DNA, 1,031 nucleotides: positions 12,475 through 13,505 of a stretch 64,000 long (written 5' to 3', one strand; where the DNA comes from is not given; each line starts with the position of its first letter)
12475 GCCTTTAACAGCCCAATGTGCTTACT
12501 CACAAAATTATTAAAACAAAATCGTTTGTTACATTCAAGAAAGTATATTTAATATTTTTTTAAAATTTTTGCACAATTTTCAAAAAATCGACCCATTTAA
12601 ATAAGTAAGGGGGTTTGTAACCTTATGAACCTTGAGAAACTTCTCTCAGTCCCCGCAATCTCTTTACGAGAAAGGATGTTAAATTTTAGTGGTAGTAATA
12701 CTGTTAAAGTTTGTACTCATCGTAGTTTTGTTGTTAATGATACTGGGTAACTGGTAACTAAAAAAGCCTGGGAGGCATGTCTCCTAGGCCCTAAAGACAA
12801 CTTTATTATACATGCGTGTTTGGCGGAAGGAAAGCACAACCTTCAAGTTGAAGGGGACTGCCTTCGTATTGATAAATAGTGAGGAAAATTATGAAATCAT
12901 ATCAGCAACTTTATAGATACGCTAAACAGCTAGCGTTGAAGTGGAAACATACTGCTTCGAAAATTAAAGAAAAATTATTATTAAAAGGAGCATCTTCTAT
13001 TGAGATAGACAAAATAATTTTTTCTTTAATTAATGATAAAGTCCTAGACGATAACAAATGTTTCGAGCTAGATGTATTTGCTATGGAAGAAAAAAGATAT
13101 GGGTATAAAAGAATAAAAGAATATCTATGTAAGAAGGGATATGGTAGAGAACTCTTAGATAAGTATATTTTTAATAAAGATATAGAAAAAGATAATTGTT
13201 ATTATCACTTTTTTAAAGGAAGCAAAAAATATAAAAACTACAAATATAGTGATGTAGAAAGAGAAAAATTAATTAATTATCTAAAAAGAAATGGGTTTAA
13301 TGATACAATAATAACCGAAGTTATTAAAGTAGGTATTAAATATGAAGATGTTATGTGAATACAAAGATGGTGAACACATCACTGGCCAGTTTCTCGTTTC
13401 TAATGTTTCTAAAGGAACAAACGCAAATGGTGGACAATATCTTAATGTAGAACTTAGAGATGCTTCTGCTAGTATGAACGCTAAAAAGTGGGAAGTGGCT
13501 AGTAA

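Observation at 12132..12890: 750-bp region with no recognisable protein-coding content but two repeat copies, two small ORFs and a GC-rich hairpin cluster upstream of recX-yhaM: candidate sRNA or leader-peptide locus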

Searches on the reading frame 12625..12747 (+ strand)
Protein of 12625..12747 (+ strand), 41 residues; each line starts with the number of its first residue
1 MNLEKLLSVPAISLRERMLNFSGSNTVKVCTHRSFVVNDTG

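Call 17: search_protein_families(library=pfam, proteins=[window:12625-12747:+], max_evalue=0.1)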
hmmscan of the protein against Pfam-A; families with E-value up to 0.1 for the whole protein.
window:12625-12747:+ (41 aa): 0 families

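Call 25: search_protein_families(library=phrogs, proteins=[window:12625-12747:+], max_evalue=1)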
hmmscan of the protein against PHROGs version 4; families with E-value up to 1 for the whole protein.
window:12625-12747:+ (41 aa): 0 families

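Call 26: search_protein_families(library=ncbifam, proteins=[window:12625-12747:+], max_evalue=1)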
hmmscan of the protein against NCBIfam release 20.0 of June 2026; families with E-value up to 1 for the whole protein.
window:12625-12747:+ (41 aa): 0 families

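Call 45: find_homologous_proteins(query=window:12625-12747:+, max_evalue=10)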
Query seq(41 aa) (41 aa): 2 proteins with E <= 10 among 2 candidates.
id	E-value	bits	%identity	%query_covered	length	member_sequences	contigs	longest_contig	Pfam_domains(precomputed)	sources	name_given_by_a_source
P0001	1.1e-18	81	100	100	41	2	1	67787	-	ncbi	-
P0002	6.0e-13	64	80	100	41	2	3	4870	-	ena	-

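Call 46: find_encoding_contigs(protein=P0001, flank=3000, max_places=5)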
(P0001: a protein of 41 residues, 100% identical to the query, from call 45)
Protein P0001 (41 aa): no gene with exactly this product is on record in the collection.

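Call 47: find_encoding_contigs(protein=P0002, flank=5000, max_places=6)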
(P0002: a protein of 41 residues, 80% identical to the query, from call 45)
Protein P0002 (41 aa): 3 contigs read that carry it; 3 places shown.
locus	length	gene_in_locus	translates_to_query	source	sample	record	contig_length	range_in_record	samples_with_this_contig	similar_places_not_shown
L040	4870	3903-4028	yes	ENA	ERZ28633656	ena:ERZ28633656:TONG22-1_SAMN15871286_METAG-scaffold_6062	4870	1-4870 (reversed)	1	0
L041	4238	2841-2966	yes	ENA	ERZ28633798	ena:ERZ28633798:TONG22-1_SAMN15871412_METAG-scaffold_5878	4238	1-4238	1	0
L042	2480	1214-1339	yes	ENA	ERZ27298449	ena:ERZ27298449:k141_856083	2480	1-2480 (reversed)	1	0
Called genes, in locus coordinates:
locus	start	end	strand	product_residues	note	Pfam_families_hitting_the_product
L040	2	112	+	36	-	?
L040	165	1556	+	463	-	PF01336:tRNA_anti-codon, PF00152:tRNA-synt_2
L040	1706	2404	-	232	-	-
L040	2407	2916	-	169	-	-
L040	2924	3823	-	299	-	-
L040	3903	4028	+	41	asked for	-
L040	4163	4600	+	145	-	-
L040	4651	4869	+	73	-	?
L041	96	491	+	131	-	PF00152:tRNA-synt_2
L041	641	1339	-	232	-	-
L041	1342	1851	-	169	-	-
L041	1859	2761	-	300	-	-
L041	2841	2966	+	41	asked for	-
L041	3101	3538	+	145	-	-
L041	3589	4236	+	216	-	?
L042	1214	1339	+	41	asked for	-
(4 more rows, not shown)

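Call 55: search_protein_representatives(alignment_id=A2)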
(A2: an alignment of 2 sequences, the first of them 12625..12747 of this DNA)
Query: 2 sequences, 41 profile positions. Proteins with E-value up to 0.001 (for the whole library): 8; up to 1e-10: 3; up to 1e-30: 0. The best 8 are listed.
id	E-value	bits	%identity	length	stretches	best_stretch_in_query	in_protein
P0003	6.7e-16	73.7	-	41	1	1-41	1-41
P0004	6.1e-14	67.4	-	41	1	1-41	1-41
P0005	8.3e-13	63.8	-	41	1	1-41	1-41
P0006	2.5e-09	52.7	-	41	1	1-38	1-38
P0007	1.9e-08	49.8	-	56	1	1-41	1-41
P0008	1.8e-06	43.5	-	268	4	9-26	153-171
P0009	4.5e-04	35.9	-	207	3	3-19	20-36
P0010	4.6e-04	35.8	-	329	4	6-24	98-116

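Call 58: find_homologous_proteins(query=A3, max_evalue=1)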
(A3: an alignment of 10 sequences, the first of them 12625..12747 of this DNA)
Query A3 (10 sequences) (41 aa, profile of the alignment): 17 proteins with E <= 1 among 21 candidates.
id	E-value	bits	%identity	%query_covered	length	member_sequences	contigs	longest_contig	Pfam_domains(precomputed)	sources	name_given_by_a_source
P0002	1.2e-23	100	80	100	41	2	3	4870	-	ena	-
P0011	3.5e-22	95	61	100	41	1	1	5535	-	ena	-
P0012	4.0e-22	95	68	100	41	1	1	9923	-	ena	-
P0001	8.2e-22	94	100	100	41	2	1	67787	-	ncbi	-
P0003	1.7e-21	93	66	100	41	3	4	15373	-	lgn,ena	-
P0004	5.2e-21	92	63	100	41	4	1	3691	-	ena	-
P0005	1.7e-20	90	56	100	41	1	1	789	-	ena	-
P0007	2.2e-20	90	56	100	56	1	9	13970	-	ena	-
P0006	3.5e-19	86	54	100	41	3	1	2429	-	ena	-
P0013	3.8e-19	86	56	100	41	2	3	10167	-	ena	-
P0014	6.8e-19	85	54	100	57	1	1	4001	-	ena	-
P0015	7.0e-19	85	54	100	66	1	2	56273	-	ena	-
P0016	7.6e-19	85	59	100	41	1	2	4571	-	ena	-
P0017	3.1e-17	80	66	100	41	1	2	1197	-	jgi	jgi:hypothetical protein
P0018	6.1e-17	79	40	98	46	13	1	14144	-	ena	-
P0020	1.8e-15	74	46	100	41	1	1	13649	-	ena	-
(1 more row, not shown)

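Call 60: find_encoding_contigs(protein=P0015, flank=6000, max_places=3)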
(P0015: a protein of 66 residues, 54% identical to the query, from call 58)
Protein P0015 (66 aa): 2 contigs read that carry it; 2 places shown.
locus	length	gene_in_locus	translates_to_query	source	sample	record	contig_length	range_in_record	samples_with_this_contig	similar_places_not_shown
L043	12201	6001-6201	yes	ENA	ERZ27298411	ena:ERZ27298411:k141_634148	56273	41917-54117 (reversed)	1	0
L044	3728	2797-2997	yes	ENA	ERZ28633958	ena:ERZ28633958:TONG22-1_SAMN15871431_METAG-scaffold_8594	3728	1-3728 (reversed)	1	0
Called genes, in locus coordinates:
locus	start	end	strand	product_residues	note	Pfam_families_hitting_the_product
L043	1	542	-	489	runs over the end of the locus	PF01381:HTH_3, PF07022:Phage_CI_repr (faint), PF12844:HTH_19, PF13560:HTH_31 (weak)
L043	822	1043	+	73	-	-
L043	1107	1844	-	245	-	-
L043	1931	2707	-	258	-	PF12724:Flavodoxin_5 (faint), PF13187:Fer4_9, PF14697:Fer4_21 (faint), PF00037:Fer4 (weak), PF12797:Fer4_2 (weak), PF12837:Fer4_6 (weak), PF13237:Fer4_10, PF12838:Fer4_7 (weak)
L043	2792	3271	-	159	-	-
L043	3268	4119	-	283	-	PF13151:DUF3990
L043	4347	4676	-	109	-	PF13684:FakA-like_C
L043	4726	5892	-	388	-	PF00465:Fe-ADH, PF13685:Fe-ADH_2 (weak), PF25137:ADH_Fe_C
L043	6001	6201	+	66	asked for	-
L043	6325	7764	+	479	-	PF13676:TIR_2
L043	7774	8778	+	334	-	-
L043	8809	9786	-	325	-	PF00144:Beta-lactamase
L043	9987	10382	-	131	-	-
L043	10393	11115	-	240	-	PF00089:Trypsin, PF13365:Trypsin_2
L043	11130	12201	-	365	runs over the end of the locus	PF13173:AAA_14 (faint), PF05496:RuvB_N (weak), PF00004:AAA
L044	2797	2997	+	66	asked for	-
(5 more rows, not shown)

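Call 61: find_encoding_contigs(protein=P0018, flank=6000, max_places=3)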
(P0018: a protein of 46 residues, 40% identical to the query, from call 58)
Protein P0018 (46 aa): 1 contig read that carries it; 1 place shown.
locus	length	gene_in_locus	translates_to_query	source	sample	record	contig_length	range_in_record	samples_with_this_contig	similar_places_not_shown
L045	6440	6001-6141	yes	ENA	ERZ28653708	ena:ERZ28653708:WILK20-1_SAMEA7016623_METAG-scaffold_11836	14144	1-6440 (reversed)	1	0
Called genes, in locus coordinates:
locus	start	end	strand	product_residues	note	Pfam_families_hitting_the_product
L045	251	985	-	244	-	-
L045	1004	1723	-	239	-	-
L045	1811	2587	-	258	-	PF12724:Flavodoxin_5 (faint), PF12838:Fer4_7 (faint), PF13187:Fer4_9 (weak), PF14697:Fer4_21 (faint), PF00037:Fer4 (weak), PF12797:Fer4_2 (faint), PF12837:Fer4_6 (weak), PF13237:Fer4_10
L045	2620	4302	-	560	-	PF02734:Dak2, PF21645:FakA-like_M, PF13684:FakA-like_C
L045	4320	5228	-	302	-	PF02645:DegV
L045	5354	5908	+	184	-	PF00440:TetR_N, PF14278:TetR_C_8 (faint)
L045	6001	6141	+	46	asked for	-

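Call 62: find_encoding_contigs(protein=P0003, flank=4000, max_places=4)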
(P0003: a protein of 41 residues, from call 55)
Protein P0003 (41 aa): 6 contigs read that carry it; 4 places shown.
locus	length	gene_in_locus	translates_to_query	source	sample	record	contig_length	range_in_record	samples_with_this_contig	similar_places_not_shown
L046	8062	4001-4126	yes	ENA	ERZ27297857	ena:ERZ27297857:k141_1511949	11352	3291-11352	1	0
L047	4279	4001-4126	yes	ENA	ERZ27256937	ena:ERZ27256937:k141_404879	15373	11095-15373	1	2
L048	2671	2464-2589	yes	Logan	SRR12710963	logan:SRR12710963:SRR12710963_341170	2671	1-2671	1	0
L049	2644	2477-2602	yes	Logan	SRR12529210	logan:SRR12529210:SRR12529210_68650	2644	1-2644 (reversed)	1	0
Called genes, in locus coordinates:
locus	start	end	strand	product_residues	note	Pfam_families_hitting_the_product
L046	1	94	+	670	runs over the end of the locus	-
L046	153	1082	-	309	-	PF00561:Abhydrolase_1, PF12146:Hydrolase_4, PF12697:Abhydrolase_6, PF00326:Peptidase_S9, PF05728:UPF0227 (weak), PF10230:LIDHydrolase (faint)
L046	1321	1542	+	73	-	-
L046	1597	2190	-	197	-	-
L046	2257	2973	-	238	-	-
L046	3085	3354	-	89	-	-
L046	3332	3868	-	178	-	PF02525:Flavodoxin_2, PF03358:FMN_red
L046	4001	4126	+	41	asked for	-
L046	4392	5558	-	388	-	PF00465:Fe-ADH, PF13685:Fe-ADH_2 (weak), PF25137:ADH_Fe_C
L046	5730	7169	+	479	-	PF13676:TIR_2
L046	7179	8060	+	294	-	?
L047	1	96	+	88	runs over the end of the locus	-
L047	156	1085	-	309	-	PF00561:Abhydrolase_1, PF12146:Hydrolase_4, PF12697:Abhydrolase_6, PF00326:Peptidase_S9, PF05728:UPF0227 (weak), PF10230:LIDHydrolase (faint)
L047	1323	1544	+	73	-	-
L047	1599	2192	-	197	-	-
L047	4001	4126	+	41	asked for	-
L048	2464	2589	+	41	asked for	-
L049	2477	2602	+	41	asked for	-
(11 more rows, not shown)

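Call 63: find_encoding_contigs(protein=P0007, flank=4000, max_places=5)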
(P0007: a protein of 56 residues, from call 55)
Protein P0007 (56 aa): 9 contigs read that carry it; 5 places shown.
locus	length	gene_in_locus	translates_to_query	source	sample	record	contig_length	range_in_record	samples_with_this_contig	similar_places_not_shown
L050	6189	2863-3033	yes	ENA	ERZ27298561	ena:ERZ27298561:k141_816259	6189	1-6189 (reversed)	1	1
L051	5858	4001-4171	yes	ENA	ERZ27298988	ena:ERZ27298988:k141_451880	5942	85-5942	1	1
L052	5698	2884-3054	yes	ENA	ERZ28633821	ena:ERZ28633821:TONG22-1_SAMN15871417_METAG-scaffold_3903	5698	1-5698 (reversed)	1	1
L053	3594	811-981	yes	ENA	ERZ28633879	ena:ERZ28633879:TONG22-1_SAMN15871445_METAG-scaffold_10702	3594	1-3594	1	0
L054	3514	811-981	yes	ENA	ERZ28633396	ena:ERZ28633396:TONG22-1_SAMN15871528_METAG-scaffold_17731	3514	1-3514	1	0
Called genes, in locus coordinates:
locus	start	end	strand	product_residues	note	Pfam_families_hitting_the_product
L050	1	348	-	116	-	?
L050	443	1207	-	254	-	-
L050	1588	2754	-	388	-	PF00465:Fe-ADH, PF13685:Fe-ADH_2 (weak), PF25137:ADH_Fe_C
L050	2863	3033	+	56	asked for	-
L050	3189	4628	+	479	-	PF13676:TIR_2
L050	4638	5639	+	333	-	-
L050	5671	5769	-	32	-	-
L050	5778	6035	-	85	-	-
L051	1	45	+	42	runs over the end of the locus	?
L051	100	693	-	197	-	-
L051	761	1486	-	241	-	-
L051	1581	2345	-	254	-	-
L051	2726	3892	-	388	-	PF00465:Fe-ADH, PF13685:Fe-ADH_2 (weak), PF25137:ADH_Fe_C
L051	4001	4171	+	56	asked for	-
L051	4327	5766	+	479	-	PF13676:TIR_2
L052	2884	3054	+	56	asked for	-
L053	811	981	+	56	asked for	-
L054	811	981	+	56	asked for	-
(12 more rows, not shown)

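Call 64: find_encoding_contigs(protein=P0020, flank=4000, max_places=3)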
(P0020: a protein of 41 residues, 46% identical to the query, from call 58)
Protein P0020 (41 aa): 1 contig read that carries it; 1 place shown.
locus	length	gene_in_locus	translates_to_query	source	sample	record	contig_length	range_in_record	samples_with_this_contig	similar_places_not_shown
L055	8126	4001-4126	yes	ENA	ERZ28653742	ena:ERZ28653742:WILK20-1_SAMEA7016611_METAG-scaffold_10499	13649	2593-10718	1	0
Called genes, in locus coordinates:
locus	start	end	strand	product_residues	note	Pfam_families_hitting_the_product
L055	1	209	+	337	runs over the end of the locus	PF00814:TsaD, PF22521:HypF_C_2 (weak)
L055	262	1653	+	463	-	PF01336:tRNA_anti-codon, PF00152:tRNA-synt_2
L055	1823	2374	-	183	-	-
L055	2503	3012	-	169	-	-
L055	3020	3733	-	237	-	-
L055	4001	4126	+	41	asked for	-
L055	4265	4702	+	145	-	-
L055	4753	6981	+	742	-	PF00580:UvrD-helicase, PF01443:Viral_helicase1 (faint), PF13245:AAA_19, PF13361:UvrD_C, PF13538:UvrD_C_2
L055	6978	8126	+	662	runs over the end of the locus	PF22745:Nlig-Ia, PF01653:DNA_ligase_aden, PF03120:OB_DNA_ligase, PF03119:DNA_ligase_ZBD (weak), PF00633:HHH (faint), PF12826:HHH_2, PF14520:HHH_5 (weak), PF00533:BRCT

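Call 99: search_protein_families(library=padloc, proteins=[window:12625-12747:+, L043:6325-7761:+, L043:7774-8775:+, L055:4265-4699:+], max_evalue=0.01)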
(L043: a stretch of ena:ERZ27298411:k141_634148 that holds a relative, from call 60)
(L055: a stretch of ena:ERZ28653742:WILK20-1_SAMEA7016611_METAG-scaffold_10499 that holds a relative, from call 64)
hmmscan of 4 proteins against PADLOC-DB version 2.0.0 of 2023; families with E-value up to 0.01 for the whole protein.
window:12625-12747:+ (41 aa): 0 families

L043:6325-7761:+ (479 aa): 3 families
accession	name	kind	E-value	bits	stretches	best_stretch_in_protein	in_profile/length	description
PDLC05062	PDC-S66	-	4.9e-07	27.5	1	134-249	123-227/282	-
PDLC00436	ThsB1|ThsB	-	0.00015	19.3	1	150-244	24-112/183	TIR-like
PDLC00422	ThsB1|ThsB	-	0.0062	14.1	0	136-244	16-119/194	TIR-like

L043:7774-8775:+ (334 aa): 0 families

L055:4265-4699:+ (145 aa): 0 families

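Call 100: search_protein_families(library=pfam, proteins=[L043:6325-7761:+, L043:7774-8775:+, L055:4265-4699:+], max_evalue=0.01)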
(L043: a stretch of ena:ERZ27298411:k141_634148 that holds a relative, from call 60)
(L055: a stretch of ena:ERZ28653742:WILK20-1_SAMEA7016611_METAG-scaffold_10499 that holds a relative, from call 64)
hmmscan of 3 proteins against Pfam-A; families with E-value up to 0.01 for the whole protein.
L043:6325-7761:+ (479 aa): 1 family
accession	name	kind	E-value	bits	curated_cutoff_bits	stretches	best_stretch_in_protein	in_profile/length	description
PF13676.11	TIR_2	-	1.2e-09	39.2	28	1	163-292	1-110/122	TIR domain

L043:7774-8775:+ (334 aa): 1 family
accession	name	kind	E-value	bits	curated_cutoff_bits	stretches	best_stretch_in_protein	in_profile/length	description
PF04246.17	RseC_MucC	-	0.0051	17.2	24.4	1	185-245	62-123/130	Positive regulator of sigma(E), RseC/MucC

L055:4265-4699:+ (145 aa): 0 families

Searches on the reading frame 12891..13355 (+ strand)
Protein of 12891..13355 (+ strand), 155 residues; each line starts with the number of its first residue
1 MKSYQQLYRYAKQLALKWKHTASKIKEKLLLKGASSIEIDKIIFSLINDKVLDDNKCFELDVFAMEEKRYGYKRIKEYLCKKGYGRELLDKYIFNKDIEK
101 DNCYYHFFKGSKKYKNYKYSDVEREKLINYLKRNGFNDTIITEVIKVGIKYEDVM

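Call 17: search_protein_families(library=pfam, proteins=[window:12891-13355:+], max_evalue=0.1)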
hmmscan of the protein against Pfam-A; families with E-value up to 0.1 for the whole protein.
window:12891-13355:+ (155 aa): 2 families
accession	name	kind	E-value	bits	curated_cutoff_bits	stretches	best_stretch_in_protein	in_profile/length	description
PF21982.2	RecX_HTH1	-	0.0002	21.7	26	0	127-145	19-37/40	RecX, first three-helix domain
PF21933.2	MCM5_C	-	0.0013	19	27.2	0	121-153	15-47/59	MCM5, C-terminal domain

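Call 26: search_protein_families(library=ncbifam, proteins=[window:12891-13355:+], max_evalue=1)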
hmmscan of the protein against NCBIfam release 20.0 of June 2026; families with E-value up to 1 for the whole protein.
window:12891-13355:+ (155 aa): 11 families
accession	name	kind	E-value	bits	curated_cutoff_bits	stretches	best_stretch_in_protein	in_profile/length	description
NF001063.0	PRK00117.5-3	equivalog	9.3e-09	35.3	186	1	9-147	15-152/165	recombination regulator RecX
NF001057.0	PRK00117.3-3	equivalog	9.6e-08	32.2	146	1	10-147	8-145/151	recombination regulator RecX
NF001058.0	PRK00117.4-1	equivalog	1.4e-07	31.8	194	1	12-148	69-207/214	recombination regulator RecX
NF001054.0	PRK00117.2-1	equivalog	2e-07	31.3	189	1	9-144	13-146/154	recombination regulator RecX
NF010732.0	PRK14134.1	equivalog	2.3e-06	27.5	351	1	8-153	64-211/283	recombination regulator RecX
NF010733.0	PRK14135.1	equivalog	1.8e-05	24.5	240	1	8-146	59-203/267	recombination regulator RecX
NF001052.0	PRK00117.1-1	equivalog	8.8e-05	22.8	266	1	34-117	51-132/166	recombination regulator RecX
NF001065.0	PRK00117.5-5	equivalog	0.00024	21.3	175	1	5-146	5-139/149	recombination regulator RecX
NF001053.0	PRK00117.1-3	equivalog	0.0039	17.5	216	1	21-141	52-171/180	recombination regulator RecX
NF001055.0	PRK00117.2-5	equivalog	0.0048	16.9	129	1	20-147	23-147/157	recombination regulator RecX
TIGR03425.1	urea_degr_2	hypoth_equivalog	0.042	13.1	205.95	0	113-155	97-138/233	urea amidolyase associated protein UAAP1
